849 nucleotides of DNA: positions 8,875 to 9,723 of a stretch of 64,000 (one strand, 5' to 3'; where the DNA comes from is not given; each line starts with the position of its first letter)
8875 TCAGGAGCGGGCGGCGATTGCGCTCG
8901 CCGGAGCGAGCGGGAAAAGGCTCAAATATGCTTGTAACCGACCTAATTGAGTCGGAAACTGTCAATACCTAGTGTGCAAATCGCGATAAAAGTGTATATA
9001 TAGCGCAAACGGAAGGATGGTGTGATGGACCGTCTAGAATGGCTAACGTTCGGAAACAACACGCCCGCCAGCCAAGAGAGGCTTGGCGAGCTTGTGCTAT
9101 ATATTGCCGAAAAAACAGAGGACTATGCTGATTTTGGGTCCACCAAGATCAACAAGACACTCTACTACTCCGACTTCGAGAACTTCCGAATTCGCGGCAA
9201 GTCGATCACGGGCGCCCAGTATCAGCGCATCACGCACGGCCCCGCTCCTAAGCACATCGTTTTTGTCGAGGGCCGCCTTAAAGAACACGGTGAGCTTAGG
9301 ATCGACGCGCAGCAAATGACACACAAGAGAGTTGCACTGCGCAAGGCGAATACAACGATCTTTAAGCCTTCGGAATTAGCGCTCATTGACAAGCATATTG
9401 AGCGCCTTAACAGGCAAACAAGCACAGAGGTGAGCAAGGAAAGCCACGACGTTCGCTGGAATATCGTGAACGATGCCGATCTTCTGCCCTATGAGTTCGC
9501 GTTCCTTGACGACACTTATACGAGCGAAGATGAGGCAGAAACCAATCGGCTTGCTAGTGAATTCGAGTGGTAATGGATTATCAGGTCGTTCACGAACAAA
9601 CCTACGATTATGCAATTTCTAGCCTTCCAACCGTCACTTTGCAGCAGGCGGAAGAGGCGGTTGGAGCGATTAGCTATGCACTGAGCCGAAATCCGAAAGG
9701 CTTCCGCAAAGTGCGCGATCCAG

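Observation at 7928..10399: Intact IS1595 transposon carrying a Panacea (DUF4065) antitoxin / RelE-like toxin operon and two orphan ORFs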

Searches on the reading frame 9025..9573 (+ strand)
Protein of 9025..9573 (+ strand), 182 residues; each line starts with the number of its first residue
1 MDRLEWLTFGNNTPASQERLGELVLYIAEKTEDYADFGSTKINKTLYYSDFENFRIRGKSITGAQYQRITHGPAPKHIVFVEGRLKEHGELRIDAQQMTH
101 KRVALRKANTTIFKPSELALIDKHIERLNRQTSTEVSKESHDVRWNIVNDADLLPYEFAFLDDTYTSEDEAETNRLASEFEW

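Call 4: search_protein_families(library=pfam, proteins=[window:9025-9573:+], max_evalue=1)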
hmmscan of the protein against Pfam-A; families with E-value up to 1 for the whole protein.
window:9025-9573:+ (182 aa): 3 families
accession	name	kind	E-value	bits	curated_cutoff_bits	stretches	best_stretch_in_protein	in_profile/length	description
PF13274.11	SocA_Panacea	-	9.5e-13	49.5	25.7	1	43-145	2-112/113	Antitoxin SocA-like, Panacea domain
PF16468.10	DUF5049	-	0.015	15.6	28.7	1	15-37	30-52/57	Domain of unknown function (DUF5049)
PF19895.4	DUF6368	-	0.13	12.8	25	0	124-181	21-78/184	Family of unknown function (DUF6368)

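Call 6: search_protein_families(library=ncbifam, proteins=[window:9025-9573:+], max_evalue=1)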
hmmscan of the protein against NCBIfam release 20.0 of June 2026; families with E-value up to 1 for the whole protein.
window:9025-9573:+ (182 aa): 0 families

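Call 7: search_protein_families(library=padloc, proteins=[window:9025-9573:+], max_evalue=1)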
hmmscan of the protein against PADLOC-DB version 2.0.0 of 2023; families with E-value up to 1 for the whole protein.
window:9025-9573:+ (182 aa): 0 families

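Call 8: search_protein_families(library=phrogs, proteins=[window:9025-9573:+], max_evalue=1)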
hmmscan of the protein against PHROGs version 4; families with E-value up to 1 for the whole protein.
window:9025-9573:+ (182 aa): 3 families
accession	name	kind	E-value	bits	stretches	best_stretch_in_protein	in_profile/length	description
phrog_1281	-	unknown function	6.1e-11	43.4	1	22-143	12-123/195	-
phrog_10390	-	unknown function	0.037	14.5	1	36-142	164-266/299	-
phrog_16007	-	unknown function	0.073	14.6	1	98-150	6-59/98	-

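Call 22: find_homologous_proteins(query=window:9025-9573:+, max_evalue=0.001)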
Query window:9025-9573:+ (182 aa): 47 proteins with E <= 0.001 among 138 candidates.
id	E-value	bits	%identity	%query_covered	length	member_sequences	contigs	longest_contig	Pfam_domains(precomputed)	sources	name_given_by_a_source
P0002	3.7e-117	406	100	100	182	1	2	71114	PF13274.12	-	-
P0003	3.6e-55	205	55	97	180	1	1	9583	PF13274.12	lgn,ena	-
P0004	7.3e-55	204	56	97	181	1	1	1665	PF13274.12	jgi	-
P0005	2.8e-54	202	55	97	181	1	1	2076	PF13274.12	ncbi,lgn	-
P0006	4.5e-52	194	53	97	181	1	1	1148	PF13274.12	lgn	-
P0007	5.8e-52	194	53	97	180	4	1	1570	PF13274.12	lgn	-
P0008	1.5e-51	193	52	97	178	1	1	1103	PF13274.12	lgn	-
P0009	9.5e-51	190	51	97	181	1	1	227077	PF13274.12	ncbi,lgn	ncbi:MAG: Panacea domain-containing protein [Pseudomonadota bacterium]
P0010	9.6e-51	190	51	97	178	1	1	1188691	PF13274.12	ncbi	-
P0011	5.7e-50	188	50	97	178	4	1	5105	PF13274.12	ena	-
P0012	2.4e-48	182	50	97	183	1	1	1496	PF13274.12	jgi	jgi:hypothetical protein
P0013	2.7e-48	182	49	98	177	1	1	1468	PF13274.12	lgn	-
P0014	1.0e-47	180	50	97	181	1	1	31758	PF13274.12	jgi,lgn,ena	-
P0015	5.4e-44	168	49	97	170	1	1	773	PF13274.12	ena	-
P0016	6.2e-42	161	49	87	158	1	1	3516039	PF13274.12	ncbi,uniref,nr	ncbi:Panacea domain-containing protein [Sulfitobacter sp. S190]|uniref:Panacea domain-containing pro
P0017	1.3e-38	151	45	98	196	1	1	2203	PF13274.12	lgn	-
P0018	5.2e-38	149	44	97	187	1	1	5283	PF13274.12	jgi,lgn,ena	-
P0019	2.2e-37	147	43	97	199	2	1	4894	PF13274.12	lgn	-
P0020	5.1e-37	145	45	92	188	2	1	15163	PF13274.12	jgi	jgi:hypothetical protein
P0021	2.7e-36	143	44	97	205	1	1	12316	PF13274.12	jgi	jgi:hypothetical protein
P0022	3.5e-36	143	45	94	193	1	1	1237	PF13274.12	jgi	jgi:hypothetical protein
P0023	3.6e-36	143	43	97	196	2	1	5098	PF13274.12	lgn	-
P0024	9.0e-36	141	43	97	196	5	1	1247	PF13274.12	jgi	jgi:hypothetical protein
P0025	2.4e-35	140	43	92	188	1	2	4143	PF13274.12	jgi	jgi:hypothetical protein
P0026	3.2e-35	140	45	92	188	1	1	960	PF13274.12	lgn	-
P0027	5.4e-35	139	42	97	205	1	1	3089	PF13274.12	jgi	jgi:Protein of unknown function (DUF4065)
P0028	2.1e-33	134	41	97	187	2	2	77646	PF13274.12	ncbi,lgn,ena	-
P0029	2.4e-33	133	43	90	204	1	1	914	PF13274.12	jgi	jgi:hypothetical protein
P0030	2.5e-33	133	42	97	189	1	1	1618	PF13274.12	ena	-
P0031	9.2e-33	132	43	91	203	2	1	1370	PF13274.12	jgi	-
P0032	1.1e-32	131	43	94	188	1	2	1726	PF13274.12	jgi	jgi:hypothetical protein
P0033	1.4e-32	131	39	100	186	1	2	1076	PF13274.12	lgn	-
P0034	1.7e-32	131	39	97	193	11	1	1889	PF13274.12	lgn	-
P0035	2.5e-32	130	40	97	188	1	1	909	PF13274.12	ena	-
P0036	2.9e-32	130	38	100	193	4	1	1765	PF13274.12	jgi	jgi:hypothetical protein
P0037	2.1e-31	127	39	97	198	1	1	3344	PF13274.12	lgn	-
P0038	3.7e-31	126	38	97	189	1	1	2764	PF13274.12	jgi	jgi:hypothetical protein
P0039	5.7e-31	126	40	97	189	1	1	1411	PF13274.12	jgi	jgi:hypothetical protein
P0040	8.1e-31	125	40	97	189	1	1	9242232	PF13274.12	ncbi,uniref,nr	ncbi:Panacea domain-containing protein [Bradyrhizobium sp. CB82]|uniref:Panacea domain-containing pr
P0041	2.6e-30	124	39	97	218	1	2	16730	PF13274.12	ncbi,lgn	ncbi:MAG: Panacea domain-containing protein [Methylocella sp.]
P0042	1.3e-27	115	38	97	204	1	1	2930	PF13274.12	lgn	-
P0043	4.1e-27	113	39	90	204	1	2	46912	PF13274.12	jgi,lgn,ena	-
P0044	2.6e-26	111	34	97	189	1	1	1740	PF13274.12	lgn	-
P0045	2.1e-23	101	41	77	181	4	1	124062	PF13274.12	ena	-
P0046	9.3e-22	96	39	79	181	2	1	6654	PF13274.12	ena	-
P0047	1.4e-20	92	37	79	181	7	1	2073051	PF13274.12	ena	-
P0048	9.6e-14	70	31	82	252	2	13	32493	PF12844.14,PF13274.12,PF01381.29,PF13560.13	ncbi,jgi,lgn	jgi:transcriptional regulator with XRE-family HTH domain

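Call 23: find_encoding_contigs(protein=P0003, flank=4000, max_places=2)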
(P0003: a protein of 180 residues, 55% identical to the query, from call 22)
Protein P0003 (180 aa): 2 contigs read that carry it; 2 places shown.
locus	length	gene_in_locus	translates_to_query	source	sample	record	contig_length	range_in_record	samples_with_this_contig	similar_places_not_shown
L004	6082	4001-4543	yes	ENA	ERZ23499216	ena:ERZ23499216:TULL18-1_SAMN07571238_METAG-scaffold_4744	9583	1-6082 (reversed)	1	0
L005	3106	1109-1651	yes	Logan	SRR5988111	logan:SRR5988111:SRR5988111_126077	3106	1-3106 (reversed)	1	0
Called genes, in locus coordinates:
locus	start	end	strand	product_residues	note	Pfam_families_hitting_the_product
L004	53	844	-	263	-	PF00290:Trp_syntA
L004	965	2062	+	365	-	PF01926:MMR_HSR1, PF02421:FeoB_N (weak), PF06071:YchF-GTPase_C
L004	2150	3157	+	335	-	PF07690:MFS_1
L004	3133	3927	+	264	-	PF12762:DDE_Tnp_IS1595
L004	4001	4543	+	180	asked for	PF13274:SocA_Panacea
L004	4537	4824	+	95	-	-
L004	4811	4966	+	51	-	-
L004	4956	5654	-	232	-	-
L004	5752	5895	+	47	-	-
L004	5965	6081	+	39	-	?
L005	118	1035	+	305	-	PF12760:Zn_ribbon_IS1595, PF12762:DDE_Tnp_IS1595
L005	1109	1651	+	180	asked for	PF13274:SocA_Panacea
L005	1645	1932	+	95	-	-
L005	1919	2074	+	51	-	-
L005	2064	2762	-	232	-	-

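Call 24: find_encoding_contigs(protein=P0009, flank=4000, max_places=2)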
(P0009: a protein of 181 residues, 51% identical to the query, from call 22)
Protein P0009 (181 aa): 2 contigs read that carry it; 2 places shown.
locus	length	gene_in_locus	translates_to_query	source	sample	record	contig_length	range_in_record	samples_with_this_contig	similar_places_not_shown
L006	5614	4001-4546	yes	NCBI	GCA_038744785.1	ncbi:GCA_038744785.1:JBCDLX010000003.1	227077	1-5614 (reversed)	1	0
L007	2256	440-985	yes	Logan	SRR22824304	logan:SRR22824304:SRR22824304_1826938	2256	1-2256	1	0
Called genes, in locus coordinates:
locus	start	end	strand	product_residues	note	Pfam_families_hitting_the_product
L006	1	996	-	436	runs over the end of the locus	PF00815:Histidinol_dh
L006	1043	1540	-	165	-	PF13420:Acetyltransf_4 (weak), PF00583:Acetyltransf_1, PF13673:Acetyltransf_10, PF13508:Acetyltransf_7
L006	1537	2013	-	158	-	PF11164:DUF2948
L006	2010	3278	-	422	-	PF00275:EPSP_synthase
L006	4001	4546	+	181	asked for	PF13274:SocA_Panacea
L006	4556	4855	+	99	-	-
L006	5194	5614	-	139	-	?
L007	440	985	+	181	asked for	PF13274:SocA_Panacea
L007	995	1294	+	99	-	-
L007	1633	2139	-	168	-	-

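Call 25: find_encoding_contigs(protein=P0010, flank=4000, max_places=2)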
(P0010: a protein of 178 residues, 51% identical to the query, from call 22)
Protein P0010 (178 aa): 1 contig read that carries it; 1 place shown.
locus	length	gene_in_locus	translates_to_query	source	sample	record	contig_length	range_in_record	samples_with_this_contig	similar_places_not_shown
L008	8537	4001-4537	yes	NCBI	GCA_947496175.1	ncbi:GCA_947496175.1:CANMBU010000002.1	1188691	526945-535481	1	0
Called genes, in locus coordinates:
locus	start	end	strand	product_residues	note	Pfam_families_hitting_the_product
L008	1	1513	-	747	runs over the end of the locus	PF01590:GAF, PF13185:GAF_2, PF13492:GAF_3 (faint), PF05524:PEP-utilisers_N, PF00391:PEP-utilizers, PF02896:PEP-utilizers_C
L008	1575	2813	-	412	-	PF00696:AA_kinase, PF01842:ACT, PF22468:ACT_9, PF13840:ACT_7, PF22468:ACT_9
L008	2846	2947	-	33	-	-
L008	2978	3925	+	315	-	PF12760:Zn_ribbon_IS1595, PF12762:DDE_Tnp_IS1595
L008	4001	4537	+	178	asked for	PF13274:SocA_Panacea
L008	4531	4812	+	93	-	-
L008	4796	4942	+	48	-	-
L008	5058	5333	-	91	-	-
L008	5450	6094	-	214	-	PF00106:adh_short, PF13561:adh_short_C2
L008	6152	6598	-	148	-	PF06676:DUF1178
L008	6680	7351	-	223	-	PF00293:NUDIX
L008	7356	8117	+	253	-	PF01547:SBP_bac_1, PF13531:SBP_bac_11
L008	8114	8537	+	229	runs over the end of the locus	PF00528:BPD_transp_1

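Call 59: search_protein_families(library=pfam, proteins=[L008:5058-5333:-, L004:4956-5654:-, L007:1633-2139:-, L006:4852-5070:+], max_evalue=1)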
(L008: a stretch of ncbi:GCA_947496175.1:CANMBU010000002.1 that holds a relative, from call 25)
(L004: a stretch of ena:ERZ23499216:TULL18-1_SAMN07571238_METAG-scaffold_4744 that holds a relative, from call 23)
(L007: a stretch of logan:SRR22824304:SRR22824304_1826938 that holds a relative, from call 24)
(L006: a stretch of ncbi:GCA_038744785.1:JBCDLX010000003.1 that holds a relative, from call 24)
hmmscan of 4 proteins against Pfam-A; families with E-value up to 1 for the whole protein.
L008:5058-5333:- (91 aa): 0 families

L004:4956-5654:- (232 aa): 0 families

L007:1633-2139:- (168 aa): 2 families
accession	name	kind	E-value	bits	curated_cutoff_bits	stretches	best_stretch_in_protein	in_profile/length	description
PF08592.16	Anthrone_oxy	-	0.0016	19.1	27.3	1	10-66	37-96/106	Anthrone oxygenase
PF05393.16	Hum_adeno_E3A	-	0.26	11.9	22.9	0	119-145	30-56/100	Human adenovirus early E3A glycoprotein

L006:4852-5070:+ (72 aa): 11 families
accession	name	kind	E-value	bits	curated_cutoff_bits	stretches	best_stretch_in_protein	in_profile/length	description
PF12670.12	DUF3792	-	0.0021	18.6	31.3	1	7-71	4-63/115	Protein of unknown function (DUF3792)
PF11120.13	CBP_BcsF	-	0.013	15.8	23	1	44-70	3-30/60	Cellulose biosynthesis protein BcsF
PF05552.17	MS_channel_1st_1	-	0.038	14.3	22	1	42-63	8-29/50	Mechanosensitive ion channel, conserved TM helix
PF02656.20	DUF202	-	0.15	13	23.4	1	11-64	13-61/68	Domain of unknown function (DUF202)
PF05656.20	DUF805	-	0.15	12.9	25.7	1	10-62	13-63/111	Protein of unknown function (DUF805)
PF12679.13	ABC2_membrane_2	-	0.21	11.2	27.2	1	14-60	122-170/283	ABC-2 family transporter protein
PF06570.16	DUF1129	-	0.35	10.9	29.1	1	12-66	147-201/207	Protein of unknown function (DUF1129)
PF03419.18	Peptidase_U4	-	0.39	10.4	28.4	1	11-71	85-140/284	Sporulation factor SpoIIGA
PF00060.32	Lig_chan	-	0.54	10.5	30.8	0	18-41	7-30/146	Ligand-gated ion channel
PF14110.11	DUF4282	-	0.85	10.7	27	0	4-61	11-60/86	Domain of unknown function (DUF4282)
PF01595.25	CNNM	-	0.9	9.6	28.4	0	7-61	57-101/181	Cyclin M transmembrane N-terminal domain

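Call 71: find_encoding_contigs(protein=P0040, flank=3500, max_places=2)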
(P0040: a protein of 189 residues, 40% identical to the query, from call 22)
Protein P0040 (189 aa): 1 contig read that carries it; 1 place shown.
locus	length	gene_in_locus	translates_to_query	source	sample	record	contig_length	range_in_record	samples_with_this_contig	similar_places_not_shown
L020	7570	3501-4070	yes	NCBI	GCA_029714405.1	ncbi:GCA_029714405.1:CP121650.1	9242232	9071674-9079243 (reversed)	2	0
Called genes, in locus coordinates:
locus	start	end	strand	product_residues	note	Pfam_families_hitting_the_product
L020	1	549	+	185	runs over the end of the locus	-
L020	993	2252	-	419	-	PF00091:Tubulin, PF12327:FtsZ_C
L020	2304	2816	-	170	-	-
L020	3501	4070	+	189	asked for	PF13274:SocA_Panacea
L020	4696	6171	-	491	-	PF13307:Helicase_C_2 (weak)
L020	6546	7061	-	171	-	PF00270:DEAD, PF04851:ResIII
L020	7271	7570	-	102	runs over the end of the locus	PF00830:Ribosomal_L28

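Call 72: find_encoding_contigs(protein=P0016, flank=3500, max_places=2)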
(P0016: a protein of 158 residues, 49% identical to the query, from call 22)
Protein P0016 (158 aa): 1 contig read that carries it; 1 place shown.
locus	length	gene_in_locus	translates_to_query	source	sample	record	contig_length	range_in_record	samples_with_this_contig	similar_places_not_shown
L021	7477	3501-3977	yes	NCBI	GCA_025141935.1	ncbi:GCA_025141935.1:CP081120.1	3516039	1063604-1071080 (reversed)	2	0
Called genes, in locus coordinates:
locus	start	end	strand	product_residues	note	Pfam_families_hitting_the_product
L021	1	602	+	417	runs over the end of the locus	PF00078:RVT_1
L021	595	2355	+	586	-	PF00078:RVT_1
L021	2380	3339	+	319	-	PF12760:Zn_ribbon_IS1595, PF12762:DDE_Tnp_IS1595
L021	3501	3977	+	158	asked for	PF13274:SocA_Panacea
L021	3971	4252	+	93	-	-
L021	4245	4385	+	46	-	-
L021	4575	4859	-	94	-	PF13031:DUF3892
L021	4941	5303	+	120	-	-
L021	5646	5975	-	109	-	-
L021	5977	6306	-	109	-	-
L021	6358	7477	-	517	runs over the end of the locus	-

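Call 73: find_encoding_contigs(protein=P0028, flank=3500, max_places=2)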
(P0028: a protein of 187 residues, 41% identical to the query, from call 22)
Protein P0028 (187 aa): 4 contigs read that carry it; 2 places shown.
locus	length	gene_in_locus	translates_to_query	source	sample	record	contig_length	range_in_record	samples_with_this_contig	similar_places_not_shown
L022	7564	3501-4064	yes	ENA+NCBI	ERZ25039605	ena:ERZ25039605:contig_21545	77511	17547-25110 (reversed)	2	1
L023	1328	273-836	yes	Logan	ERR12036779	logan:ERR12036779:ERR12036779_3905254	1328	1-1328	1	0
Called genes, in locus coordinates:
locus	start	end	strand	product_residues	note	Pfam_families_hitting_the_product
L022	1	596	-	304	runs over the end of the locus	PF12760:Zn_ribbon_IS1595, PF12762:DDE_Tnp_IS1595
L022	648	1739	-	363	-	PF13384:HTH_23, PF13551:HTH_29 (weak), PF13565:HTH_32, PF13358:DDE_3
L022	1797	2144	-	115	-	-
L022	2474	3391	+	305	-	PF12760:Zn_ribbon_IS1595, PF12762:DDE_Tnp_IS1595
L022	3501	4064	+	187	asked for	PF13274:SocA_Panacea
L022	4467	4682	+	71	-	-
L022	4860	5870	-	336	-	PF02661:Fic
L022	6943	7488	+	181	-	PF08238:Sel1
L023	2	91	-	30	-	?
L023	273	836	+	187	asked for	PF13274:SocA_Panacea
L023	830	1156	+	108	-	-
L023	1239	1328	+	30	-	?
